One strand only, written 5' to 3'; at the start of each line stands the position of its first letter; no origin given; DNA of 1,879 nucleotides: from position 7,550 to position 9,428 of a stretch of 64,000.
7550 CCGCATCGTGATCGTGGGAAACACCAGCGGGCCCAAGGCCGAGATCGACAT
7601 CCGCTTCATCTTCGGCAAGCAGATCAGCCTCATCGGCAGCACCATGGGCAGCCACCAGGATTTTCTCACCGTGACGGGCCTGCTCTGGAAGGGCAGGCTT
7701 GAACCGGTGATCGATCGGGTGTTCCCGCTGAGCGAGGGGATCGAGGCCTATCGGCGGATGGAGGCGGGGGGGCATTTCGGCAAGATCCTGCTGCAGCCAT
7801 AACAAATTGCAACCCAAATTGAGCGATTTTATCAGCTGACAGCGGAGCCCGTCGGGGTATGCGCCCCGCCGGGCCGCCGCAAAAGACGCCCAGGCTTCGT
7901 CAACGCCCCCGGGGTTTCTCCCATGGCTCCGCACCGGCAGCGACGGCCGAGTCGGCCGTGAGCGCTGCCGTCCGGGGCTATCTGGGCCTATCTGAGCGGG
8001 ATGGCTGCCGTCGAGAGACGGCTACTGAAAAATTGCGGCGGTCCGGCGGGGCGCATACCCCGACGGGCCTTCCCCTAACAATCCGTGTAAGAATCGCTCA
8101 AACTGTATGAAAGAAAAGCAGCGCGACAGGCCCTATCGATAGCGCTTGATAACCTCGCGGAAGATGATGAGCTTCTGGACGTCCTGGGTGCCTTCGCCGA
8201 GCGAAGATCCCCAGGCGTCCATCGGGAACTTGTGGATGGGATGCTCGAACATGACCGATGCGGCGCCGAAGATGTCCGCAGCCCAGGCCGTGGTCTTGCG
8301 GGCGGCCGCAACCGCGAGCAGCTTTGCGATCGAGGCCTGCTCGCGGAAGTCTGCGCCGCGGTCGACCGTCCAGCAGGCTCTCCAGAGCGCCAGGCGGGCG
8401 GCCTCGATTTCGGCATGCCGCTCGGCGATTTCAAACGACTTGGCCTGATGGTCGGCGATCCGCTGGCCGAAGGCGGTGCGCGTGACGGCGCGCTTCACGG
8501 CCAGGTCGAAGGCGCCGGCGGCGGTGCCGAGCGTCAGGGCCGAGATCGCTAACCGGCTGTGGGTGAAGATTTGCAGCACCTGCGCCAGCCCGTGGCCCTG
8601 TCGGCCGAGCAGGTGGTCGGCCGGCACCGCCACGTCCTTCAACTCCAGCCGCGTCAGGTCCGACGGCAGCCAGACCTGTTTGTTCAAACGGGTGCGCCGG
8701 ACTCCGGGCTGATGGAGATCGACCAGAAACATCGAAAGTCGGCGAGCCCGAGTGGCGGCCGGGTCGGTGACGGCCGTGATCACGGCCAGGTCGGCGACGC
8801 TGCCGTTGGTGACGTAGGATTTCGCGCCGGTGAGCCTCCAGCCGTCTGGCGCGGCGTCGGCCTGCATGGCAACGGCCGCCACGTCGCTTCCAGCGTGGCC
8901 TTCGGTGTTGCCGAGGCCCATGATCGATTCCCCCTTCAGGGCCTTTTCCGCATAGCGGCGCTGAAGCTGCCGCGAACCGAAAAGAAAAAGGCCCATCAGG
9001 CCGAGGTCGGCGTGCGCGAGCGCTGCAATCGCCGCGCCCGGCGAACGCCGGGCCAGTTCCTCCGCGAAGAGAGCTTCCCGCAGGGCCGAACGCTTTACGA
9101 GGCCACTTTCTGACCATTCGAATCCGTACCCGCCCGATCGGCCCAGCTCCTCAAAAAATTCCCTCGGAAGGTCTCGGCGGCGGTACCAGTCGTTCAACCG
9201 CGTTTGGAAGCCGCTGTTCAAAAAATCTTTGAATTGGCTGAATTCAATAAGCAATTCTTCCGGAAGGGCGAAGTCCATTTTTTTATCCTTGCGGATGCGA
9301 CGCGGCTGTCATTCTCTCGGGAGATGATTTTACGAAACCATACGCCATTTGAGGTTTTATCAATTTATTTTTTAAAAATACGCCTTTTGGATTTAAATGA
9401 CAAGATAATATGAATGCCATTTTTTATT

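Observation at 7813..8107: MITE whose ~150 bp core occurs in both orientations between its own ~36 bp inverted repeats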

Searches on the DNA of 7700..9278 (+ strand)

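Call 9: search_dna_similar(query=window:7809-8112:+, collection=plasmids, mode=distant, max_rows=40)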
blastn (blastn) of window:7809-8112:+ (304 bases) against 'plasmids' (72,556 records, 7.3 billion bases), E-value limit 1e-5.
No match.

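Call 26: search_rna_families(source=window, start=7700, end=8200, threshold=evalue, max_evalue=10)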
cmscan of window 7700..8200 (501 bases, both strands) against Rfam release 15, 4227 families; matches with E-value up to 10: 3.
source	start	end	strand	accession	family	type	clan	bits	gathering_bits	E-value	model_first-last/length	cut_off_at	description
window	7996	8091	+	RF03063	Streptomyces-metK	Gene; sRNA;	-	18.9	44.2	0.22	1-117/117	no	Streptomyces-metK RNA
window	8160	8195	+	RF00095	snoPyro_CD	Gene; snRNA; snoRNA; CD-box;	CL00132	13.3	45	5.4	1-58/58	no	Pyrococcus C/D box small nucleolar RNA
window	8160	8175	+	RF01119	sR32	Gene; snRNA; snoRNA; CD-box;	-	9.8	40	5.1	1-57/57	no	Small nucleolar RNA sR32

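Call 33: search_rna_families(source=L110, start=5600, end=6300, threshold=evalue, max_evalue=10)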
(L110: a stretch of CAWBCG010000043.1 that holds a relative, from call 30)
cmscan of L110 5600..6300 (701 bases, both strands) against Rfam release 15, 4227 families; matches with E-value up to 10: 1.
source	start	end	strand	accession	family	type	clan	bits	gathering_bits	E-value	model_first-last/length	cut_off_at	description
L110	5946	6051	-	RF01507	Afu_298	Gene; snRNA; snoRNA; CD-box;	-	18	40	7.2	1-93/93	no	A. fimigatus snoRNA Afu_298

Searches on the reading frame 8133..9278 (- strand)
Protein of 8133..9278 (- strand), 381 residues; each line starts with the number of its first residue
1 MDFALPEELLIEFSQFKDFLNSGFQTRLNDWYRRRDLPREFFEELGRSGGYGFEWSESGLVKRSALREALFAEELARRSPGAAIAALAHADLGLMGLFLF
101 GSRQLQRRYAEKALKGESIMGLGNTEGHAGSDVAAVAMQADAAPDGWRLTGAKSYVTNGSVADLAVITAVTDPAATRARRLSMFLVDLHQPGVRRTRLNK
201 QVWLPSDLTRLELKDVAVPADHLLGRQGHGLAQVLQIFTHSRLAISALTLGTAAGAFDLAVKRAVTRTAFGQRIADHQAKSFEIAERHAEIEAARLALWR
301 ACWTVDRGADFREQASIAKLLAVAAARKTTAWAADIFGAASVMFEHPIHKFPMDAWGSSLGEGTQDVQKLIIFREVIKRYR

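Call 11: find_encoding_contigs(protein=window:8133-9278:-, flank=10000, max_places=10)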
Protein window:8133-9278:- (381 aa): 4 contigs read that carry it; 3 places shown.
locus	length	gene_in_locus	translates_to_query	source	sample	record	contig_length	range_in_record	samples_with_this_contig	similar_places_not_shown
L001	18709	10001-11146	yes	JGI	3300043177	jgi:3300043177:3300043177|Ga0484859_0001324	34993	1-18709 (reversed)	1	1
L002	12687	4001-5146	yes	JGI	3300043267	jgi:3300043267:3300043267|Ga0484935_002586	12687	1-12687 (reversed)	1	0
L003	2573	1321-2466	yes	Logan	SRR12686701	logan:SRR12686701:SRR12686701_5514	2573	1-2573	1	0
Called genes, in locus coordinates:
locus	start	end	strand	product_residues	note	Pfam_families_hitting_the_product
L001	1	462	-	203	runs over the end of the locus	PF00011:HSP20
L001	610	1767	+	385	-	PF03825:Nuc_H_symport, PF07690:MFS_1, PF12832:MFS_1_like, PF07690:MFS_1 (weak)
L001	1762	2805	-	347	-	-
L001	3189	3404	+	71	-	PF07311:Dodecin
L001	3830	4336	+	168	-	PF03061:4HBT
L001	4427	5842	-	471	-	PF01262:AlaDh_PNT_C (faint), PF01266:DAO (faint), PF03486:HI0933_like (faint), PF07992:Pyr_redox_2, PF12831:FAD_oxidored (weak), PF13450:NAD_binding_8 (weak), PF00070:Pyr_redox, PF02852:Pyr_redox_dim, +1 more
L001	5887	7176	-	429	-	PF00364:Biotin_lipoyl, PF25984:BSH_YknX (faint), PF25917:BSH_RND (weak), PF02817:E3_binding, PF00198:2-oxoacid_dh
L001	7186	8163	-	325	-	PF02779:Transket_pyr, PF02780:Transketolase_C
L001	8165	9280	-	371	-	PF00676:E1_dh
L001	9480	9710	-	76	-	PF13083:KH_KhpA-B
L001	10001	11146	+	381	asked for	PF02771:Acyl-CoA_dh_N, PF02770:Acyl-CoA_dh_M, PF00441:Acyl-CoA_dh_1, PF08028:Acyl-CoA_dh_2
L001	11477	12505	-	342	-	PF08240:ADH_N, PF00107:ADH_zinc_N, PF13602:ADH_zinc_N_2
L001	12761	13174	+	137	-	PF01951:Archease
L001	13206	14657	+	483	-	PF01139:RtcB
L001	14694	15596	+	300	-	PF00582:Usp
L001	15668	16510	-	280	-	PF01261:AP_endonuc_2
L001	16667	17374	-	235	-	PF00005:ABC_tran, PF13304:AAA_21 (faint)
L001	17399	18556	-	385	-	PF12704:MacB_PCD, PF02687:FtsX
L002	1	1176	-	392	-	?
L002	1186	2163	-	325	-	PF02779:Transket_pyr, PF02780:Transketolase_C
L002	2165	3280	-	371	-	PF00676:E1_dh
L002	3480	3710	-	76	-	PF13083:KH_KhpA-B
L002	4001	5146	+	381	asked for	PF02771:Acyl-CoA_dh_N, PF02770:Acyl-CoA_dh_M, PF00441:Acyl-CoA_dh_1, PF08028:Acyl-CoA_dh_2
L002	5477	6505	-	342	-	PF08240:ADH_N, PF00107:ADH_zinc_N, PF13602:ADH_zinc_N_2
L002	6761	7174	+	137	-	PF01951:Archease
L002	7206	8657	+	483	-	PF01139:RtcB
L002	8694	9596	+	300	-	PF00582:Usp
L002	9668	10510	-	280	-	PF01261:AP_endonuc_2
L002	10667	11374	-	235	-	PF00005:ABC_tran, PF13304:AAA_21 (faint)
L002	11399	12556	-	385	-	PF12704:MacB_PCD, PF02687:FtsX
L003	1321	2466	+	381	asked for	PF02771:Acyl-CoA_dh_N, PF02770:Acyl-CoA_dh_M, PF00441:Acyl-CoA_dh_1, PF08028:Acyl-CoA_dh_2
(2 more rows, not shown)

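Call 30: find_related_loci(query=window:8133-9278:-, collection=genome_contigs, flank=10000)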
Query window:8133-9278:- (381 aa) in genome_contigs; peptide patterns used: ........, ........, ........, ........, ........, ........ (x = any residue, [..] = any of these).
179 stretches matched a pattern; 102 encode a relative of the query (tblastn E <= 1e-3); the best 80 are kept; 80 distinct loci.
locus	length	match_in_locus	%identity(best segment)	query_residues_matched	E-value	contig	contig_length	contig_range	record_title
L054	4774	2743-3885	89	1-381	0e+0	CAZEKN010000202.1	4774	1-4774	MAG TPA_asm: uncultured Desulfatibacillum sp. isolate binchicken_co234_292 genome assembly, contig: NODE_20509_length_47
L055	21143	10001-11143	87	1-381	0e+0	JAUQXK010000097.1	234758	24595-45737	MAG: Desulfobacterales bacterium isolate BIN27 contig_155432, whole genome shotgun sequence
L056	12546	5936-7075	81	1-380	0e+0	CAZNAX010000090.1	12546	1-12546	MAG TPA_asm: uncultured Desulfatibacillum sp. isolate binchicken_co234_279 genome assembly, contig: NODE_3454_length_125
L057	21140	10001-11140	81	1-380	0e+0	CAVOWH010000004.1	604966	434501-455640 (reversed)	MAG: uncultured delta proteobacterium isolate MFD00032.bin.1.90 genome assembly, contig: contig_21041, whole genome shot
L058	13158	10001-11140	71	1-380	1e-167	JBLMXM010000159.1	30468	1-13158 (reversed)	MAG: Hyphomicrobiales bacterium isolate MAG256 PRJNA957066_bin37_renamed_158, whole genome shotgun sequence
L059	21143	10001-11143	70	1-381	6e-165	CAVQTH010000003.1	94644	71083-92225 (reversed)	MAG: uncultured delta proteobacterium isolate MFD00032.bin.2.163 genome assembly, contig: contig_104784, whole genome sh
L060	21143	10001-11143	66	1-381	3e-163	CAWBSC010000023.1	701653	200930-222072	MAG: uncultured delta proteobacterium isolate MFD01872.bin.2.29 genome assembly, contig: contig_78724, whole genome shot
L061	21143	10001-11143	66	1-381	4e-162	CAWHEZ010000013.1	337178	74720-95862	MAG: uncultured delta proteobacterium isolate MFD00905.bin.2.117 genome assembly, contig: contig_24588, whole genome sho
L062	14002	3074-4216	70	1-381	5e-162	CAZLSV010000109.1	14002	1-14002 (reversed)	MAG TPA_asm: uncultured Desulfatibacillum sp. isolate binchicken_co266_254 genome assembly, contig: NODE_7468_length_140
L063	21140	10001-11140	61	1-380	1e-159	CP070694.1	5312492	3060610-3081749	MAG: Desulfobacterales bacterium isolate bin60 chromosome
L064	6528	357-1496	60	1-380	5e-159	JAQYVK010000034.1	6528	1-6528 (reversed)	MAG: Desulfatiglandales bacterium isolate SG_15_bin78 SG_15_bin.78.orig_15_c_000000042180, whole genome shotgun sequence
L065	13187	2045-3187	62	1-381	2e-157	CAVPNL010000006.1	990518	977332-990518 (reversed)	MAG: uncultured delta proteobacterium isolate MFD09779.bin.2.131 genome assembly, contig: contig_25262, whole genome sho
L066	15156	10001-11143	62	1-381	2e-157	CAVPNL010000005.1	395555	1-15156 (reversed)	MAG: uncultured delta proteobacterium isolate MFD09779.bin.2.131 genome assembly, contig: contig_18650, whole genome sho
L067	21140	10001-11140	60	1-380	3e-155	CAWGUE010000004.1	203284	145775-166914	MAG: uncultured delta proteobacterium isolate MFD09779.bin.1.212 genome assembly, contig: contig_17591, whole genome sho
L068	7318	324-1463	60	1-380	2e-154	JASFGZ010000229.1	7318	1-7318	MAG: Desulfobacterales bacterium isolate D0606U20metaG_Bin_82 D0606U20metaG_FD_scaffold_1170_c1, whole genome shotgun se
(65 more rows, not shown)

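Call 36: find_homologous_proteins(query=window:8133-9278:-, max_evalue=1e-100)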
Query window:8133-9278:- (381 aa): 1445 proteins with E <= 1e-100 among 8000 candidates; the best 120 are listed.
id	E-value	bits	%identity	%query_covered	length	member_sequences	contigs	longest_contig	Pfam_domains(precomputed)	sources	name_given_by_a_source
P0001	2.1e-246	835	100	100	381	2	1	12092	PF02770.25,PF00441.30,PF08028.17,PF02771.22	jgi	jgi:alkylation response protein AidB-like acyl-CoA dehydrogenase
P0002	4.2e-227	771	92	100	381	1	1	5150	PF02770.25,PF00441.30,PF08028.17,PF02771.22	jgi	jgi:alkylation response protein AidB-like acyl-CoA dehydrogenase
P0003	7.2e-224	761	91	100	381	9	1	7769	PF02770.25,PF00441.30,PF08028.17,PF02771.22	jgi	-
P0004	8.9e-223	757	91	100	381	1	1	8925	PF02770.25,PF00441.30,PF08028.17,PF02771.22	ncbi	-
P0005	1.8e-222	756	90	100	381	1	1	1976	PF02770.25,PF00441.30,PF08028.17,PF02771.22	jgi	-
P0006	9.3e-221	750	89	100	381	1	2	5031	PF02770.25,PF00441.30,PF08028.17,PF02771.22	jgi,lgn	-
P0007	3.3e-220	749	89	100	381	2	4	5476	PF02770.25,PF00441.30,PF08028.17,PF02771.22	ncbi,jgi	-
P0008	3.9e-219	745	89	100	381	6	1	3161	PF02770.25,PF00441.30,PF08028.17,PF02771.22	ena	-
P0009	9.9e-219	744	89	100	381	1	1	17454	PF02770.25,PF00441.30,PF08028.17,PF02771.22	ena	-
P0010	2.3e-215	733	87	100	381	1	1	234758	PF02770.25,PF00441.30,PF08028.17,PF02771.22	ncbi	-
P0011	1.3e-210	717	87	100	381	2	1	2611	PF02770.25,PF00441.30,PF08028.17,PF02771.22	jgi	jgi:alkylation response protein AidB-like acyl-CoA dehydrogenase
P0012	3.9e-209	712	86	100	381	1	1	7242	PF02770.25,PF00441.30,PF08028.17,PF02771.22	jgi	jgi:alkylation response protein AidB-like acyl-CoA dehydrogenase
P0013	2.5e-207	706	85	100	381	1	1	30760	PF02770.25,PF00441.30,PF08028.17,PF02771.22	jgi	jgi:short/branched chain acyl-CoA dehydrogenase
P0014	3.2e-204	696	88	95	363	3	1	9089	PF02770.25,PF00441.30,PF08028.17,PF02771.22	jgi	jgi:alkylation response protein AidB-like acyl-CoA dehydrogenase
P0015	1.2e-200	684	82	100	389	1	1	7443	PF02770.25,PF00441.30,PF08028.17,PF02771.22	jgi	jgi:alkylation response protein AidB-like acyl-CoA dehydrogenase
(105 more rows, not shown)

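Call 37: find_encoding_contigs(protein=P0002, flank=10000, max_places=4)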
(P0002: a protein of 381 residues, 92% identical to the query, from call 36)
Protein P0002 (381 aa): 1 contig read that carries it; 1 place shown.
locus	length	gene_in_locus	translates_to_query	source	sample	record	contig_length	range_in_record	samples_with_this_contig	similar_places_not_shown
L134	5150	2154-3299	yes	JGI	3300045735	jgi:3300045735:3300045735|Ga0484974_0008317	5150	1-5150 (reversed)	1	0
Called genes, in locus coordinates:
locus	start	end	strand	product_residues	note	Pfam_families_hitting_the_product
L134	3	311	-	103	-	?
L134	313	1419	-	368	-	PF00676:E1_dh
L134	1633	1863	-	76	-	PF13083:KH_KhpA-B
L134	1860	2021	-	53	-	-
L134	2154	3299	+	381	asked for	PF02771:Acyl-CoA_dh_N, PF02770:Acyl-CoA_dh_M, PF00441:Acyl-CoA_dh_1, PF08028:Acyl-CoA_dh_2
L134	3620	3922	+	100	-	PF04014:MazE_antitoxin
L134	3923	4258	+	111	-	PF02452:PemK_toxin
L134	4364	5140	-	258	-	PF00107:ADH_zinc_N, PF13602:ADH_zinc_N_2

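Call 38: find_encoding_contigs(protein=P0003, flank=10000, max_places=4)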
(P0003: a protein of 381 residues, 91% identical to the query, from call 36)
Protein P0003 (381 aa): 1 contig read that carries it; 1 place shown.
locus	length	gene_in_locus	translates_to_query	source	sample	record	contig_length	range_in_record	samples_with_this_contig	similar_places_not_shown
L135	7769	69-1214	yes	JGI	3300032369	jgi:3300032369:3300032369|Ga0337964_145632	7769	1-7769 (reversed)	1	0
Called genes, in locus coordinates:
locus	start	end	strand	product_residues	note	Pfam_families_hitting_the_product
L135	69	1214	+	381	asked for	PF02771:Acyl-CoA_dh_N, PF02770:Acyl-CoA_dh_M, PF00441:Acyl-CoA_dh_1, PF08028:Acyl-CoA_dh_2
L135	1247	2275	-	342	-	PF08240:ADH_N, PF00107:ADH_zinc_N, PF13602:ADH_zinc_N_2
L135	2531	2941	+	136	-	PF01951:Archease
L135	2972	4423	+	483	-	PF01139:RtcB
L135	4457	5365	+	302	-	PF00582:Usp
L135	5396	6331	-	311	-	PF01261:AP_endonuc_2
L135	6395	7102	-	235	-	PF00005:ABC_tran, PF13304:AAA_21 (faint)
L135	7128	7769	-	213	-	?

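Call 39: find_encoding_contigs(protein=P0004, flank=10000, max_places=4)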
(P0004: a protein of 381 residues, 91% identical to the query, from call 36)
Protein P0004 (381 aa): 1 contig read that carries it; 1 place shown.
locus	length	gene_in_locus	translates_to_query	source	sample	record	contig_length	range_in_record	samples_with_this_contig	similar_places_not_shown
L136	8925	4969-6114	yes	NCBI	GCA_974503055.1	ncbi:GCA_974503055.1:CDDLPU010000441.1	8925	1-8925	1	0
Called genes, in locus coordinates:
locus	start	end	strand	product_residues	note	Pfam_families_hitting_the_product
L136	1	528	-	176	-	?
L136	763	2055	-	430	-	PF00364:Biotin_lipoyl, PF25984:BSH_YknX (faint), PF25917:BSH_RND (weak), PF02817:E3_binding, PF00198:2-oxoacid_dh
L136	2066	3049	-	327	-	PF02779:Transket_pyr, PF02780:Transketolase_C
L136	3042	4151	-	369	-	PF00676:E1_dh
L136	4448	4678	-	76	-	PF13083:KH_KhpA-B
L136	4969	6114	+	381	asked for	PF02771:Acyl-CoA_dh_N, PF02770:Acyl-CoA_dh_M, PF00441:Acyl-CoA_dh_1, PF08028:Acyl-CoA_dh_2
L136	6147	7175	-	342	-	PF08240:ADH_N, PF00107:ADH_zinc_N, PF13602:ADH_zinc_N_2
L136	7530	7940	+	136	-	PF01951:Archease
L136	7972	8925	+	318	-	?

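Call 40: find_encoding_contigs(protein=P0009, flank=10000, max_places=4)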
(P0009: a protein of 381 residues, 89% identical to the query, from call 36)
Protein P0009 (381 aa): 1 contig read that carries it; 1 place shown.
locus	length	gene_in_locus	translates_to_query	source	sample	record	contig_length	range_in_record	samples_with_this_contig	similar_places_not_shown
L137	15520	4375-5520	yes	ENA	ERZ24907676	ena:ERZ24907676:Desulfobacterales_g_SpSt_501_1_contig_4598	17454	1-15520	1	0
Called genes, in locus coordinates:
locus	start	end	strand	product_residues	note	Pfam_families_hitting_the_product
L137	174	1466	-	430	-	PF00364:Biotin_lipoyl, PF25984:BSH_YknX (faint), PF25917:BSH_RND (weak), PF02817:E3_binding, PF00198:2-oxoacid_dh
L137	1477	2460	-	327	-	PF02779:Transket_pyr, PF02780:Transketolase_C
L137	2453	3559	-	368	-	PF00676:E1_dh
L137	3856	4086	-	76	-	PF13083:KH_KhpA-B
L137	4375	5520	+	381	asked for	PF02771:Acyl-CoA_dh_N, PF02770:Acyl-CoA_dh_M, PF00441:Acyl-CoA_dh_1, PF08028:Acyl-CoA_dh_2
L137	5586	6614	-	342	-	PF08240:ADH_N, PF00107:ADH_zinc_N, PF13602:ADH_zinc_N_2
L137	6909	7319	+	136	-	PF01951:Archease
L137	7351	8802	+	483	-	PF01139:RtcB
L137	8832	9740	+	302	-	PF00582:Usp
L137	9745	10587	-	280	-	PF01261:AP_endonuc_2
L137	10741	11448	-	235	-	PF00005:ABC_tran, PF13304:AAA_21 (faint)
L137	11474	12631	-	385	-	PF12704:MacB_PCD, PF02687:FtsX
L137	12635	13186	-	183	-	PF10080:FtrD-like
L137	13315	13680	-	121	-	-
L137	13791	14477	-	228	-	PF00027:cNMP_binding, PF13545:HTH_Crp_2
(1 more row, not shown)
